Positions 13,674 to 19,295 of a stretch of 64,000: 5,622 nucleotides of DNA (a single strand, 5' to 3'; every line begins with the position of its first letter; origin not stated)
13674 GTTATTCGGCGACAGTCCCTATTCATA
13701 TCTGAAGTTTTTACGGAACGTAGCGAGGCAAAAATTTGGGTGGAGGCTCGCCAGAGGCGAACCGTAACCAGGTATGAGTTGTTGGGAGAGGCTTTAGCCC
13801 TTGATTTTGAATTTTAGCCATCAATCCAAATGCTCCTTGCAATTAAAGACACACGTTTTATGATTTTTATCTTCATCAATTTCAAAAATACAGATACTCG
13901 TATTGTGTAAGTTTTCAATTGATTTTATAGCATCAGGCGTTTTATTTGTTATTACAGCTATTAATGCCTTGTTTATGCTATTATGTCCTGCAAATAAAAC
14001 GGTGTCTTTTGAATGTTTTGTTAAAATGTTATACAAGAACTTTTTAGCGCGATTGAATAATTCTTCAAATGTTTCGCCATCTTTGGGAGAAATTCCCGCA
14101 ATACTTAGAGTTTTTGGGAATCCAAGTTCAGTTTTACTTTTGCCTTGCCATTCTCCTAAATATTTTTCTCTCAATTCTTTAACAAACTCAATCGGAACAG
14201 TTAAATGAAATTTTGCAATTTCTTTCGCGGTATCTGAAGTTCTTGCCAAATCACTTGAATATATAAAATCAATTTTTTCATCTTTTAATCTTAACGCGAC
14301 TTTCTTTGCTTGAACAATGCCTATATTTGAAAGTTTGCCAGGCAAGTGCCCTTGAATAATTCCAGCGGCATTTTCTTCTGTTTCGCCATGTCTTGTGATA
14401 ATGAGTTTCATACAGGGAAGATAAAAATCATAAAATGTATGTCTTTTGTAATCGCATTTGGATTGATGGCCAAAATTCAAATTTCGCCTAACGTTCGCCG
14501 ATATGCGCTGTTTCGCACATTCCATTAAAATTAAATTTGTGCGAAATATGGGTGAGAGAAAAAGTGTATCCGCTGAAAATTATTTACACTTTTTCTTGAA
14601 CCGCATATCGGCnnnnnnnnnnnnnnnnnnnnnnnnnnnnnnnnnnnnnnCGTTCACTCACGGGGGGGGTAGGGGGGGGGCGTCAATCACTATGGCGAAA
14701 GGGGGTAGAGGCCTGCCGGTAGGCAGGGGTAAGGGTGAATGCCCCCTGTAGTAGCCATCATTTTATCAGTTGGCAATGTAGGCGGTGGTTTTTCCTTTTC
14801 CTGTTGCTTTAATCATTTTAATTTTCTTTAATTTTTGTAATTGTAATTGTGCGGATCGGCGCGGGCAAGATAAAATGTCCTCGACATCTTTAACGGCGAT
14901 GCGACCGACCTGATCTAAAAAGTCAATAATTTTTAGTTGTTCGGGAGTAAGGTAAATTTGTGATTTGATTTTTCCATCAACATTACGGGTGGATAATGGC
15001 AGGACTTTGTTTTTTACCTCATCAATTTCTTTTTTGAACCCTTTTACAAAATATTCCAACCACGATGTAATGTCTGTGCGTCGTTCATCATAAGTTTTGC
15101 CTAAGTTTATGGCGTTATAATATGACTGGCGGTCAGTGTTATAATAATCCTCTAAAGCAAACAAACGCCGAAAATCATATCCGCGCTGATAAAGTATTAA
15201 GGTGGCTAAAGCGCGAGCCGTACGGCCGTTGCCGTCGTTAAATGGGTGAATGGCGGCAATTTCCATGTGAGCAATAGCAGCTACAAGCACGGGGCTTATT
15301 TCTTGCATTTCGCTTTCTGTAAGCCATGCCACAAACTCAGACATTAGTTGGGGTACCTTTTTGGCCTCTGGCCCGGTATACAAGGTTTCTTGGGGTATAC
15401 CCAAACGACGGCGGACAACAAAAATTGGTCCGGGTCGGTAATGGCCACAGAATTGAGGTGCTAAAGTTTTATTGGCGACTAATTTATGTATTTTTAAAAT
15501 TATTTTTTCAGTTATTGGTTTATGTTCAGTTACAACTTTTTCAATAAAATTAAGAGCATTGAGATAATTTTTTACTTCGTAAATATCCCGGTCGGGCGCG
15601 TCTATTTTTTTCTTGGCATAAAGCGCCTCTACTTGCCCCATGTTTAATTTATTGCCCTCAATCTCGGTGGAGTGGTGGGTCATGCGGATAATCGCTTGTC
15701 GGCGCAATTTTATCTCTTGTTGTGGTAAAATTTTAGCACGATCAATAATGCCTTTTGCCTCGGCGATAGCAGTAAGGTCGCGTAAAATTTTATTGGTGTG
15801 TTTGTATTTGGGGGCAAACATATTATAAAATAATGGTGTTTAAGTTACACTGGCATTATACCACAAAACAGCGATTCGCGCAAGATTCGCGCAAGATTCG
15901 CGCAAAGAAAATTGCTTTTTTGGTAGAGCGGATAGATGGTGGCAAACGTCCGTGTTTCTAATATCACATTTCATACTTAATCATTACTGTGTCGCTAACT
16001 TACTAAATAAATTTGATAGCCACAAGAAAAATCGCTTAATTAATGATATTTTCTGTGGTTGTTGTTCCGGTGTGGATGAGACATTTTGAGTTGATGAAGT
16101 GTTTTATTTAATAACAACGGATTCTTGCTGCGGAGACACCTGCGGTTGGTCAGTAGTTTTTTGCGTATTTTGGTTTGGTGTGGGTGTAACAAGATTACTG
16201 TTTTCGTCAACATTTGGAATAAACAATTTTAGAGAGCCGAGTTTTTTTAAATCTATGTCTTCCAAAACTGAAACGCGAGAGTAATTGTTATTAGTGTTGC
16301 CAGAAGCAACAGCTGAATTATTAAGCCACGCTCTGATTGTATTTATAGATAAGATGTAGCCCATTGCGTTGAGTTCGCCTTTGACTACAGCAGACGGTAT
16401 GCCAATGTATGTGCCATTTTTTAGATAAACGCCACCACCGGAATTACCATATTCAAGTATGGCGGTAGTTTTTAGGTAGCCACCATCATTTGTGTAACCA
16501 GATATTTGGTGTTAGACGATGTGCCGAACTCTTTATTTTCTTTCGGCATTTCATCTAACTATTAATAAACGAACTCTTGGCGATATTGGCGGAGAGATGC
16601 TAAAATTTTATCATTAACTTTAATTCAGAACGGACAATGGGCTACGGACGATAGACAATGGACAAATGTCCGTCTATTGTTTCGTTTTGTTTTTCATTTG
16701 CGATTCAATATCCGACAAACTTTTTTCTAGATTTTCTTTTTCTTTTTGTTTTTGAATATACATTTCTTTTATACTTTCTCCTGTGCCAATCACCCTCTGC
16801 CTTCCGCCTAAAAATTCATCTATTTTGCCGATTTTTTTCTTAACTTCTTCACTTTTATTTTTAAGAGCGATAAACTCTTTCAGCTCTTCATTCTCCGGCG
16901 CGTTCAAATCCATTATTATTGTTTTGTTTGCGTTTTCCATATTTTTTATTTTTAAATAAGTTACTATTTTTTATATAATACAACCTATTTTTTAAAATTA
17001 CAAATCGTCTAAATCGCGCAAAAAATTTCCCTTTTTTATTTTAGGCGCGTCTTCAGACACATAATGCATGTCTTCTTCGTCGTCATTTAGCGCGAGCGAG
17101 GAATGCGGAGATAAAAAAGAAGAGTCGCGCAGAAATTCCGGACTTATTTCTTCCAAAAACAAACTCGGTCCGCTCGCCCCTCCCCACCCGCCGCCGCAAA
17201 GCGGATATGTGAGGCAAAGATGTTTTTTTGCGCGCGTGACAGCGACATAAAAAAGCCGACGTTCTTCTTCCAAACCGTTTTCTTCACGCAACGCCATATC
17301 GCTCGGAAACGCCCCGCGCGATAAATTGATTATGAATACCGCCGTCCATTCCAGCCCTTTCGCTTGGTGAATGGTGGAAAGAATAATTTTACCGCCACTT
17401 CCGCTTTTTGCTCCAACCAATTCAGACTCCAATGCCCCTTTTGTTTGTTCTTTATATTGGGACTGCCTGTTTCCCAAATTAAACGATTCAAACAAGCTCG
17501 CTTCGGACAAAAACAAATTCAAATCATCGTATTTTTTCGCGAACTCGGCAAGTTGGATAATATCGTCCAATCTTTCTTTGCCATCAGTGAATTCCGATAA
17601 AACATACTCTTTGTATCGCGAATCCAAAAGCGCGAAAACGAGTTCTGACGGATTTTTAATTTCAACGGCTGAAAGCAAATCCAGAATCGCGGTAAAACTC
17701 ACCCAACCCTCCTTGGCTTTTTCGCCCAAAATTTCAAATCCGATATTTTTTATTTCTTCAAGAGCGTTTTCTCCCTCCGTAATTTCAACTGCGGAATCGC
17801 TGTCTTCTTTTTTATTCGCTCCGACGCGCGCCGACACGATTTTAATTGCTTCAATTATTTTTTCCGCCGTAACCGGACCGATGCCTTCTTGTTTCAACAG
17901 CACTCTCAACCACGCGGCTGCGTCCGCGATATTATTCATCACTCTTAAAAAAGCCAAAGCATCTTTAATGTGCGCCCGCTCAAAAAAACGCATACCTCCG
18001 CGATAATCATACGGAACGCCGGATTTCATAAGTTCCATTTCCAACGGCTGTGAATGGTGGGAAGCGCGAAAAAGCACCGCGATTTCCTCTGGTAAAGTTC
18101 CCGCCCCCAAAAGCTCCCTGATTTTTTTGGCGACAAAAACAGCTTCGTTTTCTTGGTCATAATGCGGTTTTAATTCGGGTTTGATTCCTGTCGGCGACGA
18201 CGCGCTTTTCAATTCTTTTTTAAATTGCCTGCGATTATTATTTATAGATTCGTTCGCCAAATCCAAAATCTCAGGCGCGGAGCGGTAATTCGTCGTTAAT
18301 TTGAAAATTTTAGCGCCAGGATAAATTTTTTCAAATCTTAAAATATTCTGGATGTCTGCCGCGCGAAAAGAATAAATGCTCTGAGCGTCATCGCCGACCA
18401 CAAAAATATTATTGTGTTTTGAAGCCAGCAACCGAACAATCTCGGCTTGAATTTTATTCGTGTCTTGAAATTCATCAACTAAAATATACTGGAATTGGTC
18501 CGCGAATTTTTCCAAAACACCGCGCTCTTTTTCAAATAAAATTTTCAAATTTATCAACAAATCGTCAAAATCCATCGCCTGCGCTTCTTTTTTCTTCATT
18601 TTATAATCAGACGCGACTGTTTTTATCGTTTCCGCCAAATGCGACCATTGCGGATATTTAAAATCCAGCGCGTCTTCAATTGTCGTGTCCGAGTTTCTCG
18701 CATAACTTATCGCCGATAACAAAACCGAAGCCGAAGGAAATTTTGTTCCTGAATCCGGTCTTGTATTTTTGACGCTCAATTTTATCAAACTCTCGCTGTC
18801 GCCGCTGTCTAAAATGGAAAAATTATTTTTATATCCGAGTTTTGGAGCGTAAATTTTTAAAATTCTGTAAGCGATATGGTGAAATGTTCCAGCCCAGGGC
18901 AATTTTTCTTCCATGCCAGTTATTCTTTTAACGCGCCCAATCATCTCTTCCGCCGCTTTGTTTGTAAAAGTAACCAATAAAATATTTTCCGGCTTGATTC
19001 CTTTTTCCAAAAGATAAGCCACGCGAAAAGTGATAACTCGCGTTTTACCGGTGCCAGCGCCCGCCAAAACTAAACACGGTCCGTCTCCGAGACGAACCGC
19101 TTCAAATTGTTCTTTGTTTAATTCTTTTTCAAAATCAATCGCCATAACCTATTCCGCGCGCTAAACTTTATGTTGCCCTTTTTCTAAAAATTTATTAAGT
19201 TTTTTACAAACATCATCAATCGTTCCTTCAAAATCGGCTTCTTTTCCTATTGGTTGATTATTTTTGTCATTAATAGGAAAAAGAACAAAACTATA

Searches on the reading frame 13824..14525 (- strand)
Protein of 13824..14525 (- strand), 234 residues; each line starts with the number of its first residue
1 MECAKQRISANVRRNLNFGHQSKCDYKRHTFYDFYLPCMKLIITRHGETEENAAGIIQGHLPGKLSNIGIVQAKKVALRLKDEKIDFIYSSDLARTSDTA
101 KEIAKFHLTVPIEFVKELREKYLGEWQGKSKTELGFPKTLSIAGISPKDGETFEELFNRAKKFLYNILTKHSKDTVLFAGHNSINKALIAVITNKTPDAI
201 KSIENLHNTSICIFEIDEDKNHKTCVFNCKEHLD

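Call 36: search_protein_families(library=pfam, proteins=[window:13824-14525:-], max_evalue=0.001)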
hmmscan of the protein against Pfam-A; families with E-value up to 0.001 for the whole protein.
window:13824-14525:- (234 aa): 1 family
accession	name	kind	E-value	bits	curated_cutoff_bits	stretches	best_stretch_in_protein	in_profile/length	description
PF00300.27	His_Phos_1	-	1e-41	143.2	21.7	1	41-222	1-187/194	Histidine phosphatase superfamily (branch 1)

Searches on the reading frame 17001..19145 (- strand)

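Call 36: search_protein_families(library=pfam, proteins=[window:17001-19145:-], max_evalue=0.001)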
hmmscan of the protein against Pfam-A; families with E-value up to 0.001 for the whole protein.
window:17001-19145:- (715 aa): 9 families
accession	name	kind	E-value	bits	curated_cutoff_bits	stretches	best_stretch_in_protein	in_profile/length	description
PF00580.27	UvrD-helicase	-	3.4e-82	276.6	23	1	9-275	1-270/271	UvrD/REP helicase N-terminal domain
PF13361.12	UvrD_C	-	1.8e-58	199.1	25.6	1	282-647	2-347/350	UvrD-like helicase C-terminal domain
PF13245.12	AAA_19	-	2.7e-23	83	25.1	1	14-261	2-134/134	AAA domain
PF13538.12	UvrD_C_2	-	3e-12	46.6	27.4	1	588-645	3-51/52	UvrD-like helicase C-terminal domain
PF01443.25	Viral_helicase1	-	5.1e-08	33.4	21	0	215-325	55-160/228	Viral superfamily 1 RNA helicase core domain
PF13604.12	AAA_30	-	3.9e-07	30.4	27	0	8-68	1-62/191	AAA domain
PF13087.12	AAA_12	-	4e-07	30.2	27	0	562-645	116-190/195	AAA domain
PF13086.12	AAA_11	-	1.4e-05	25.4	27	1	9-255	2-249/257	AAA domain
PF04851.21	ResIII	-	0.00063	20.1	22.5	0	21-80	23-81/164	Type III restriction enzyme, res subunit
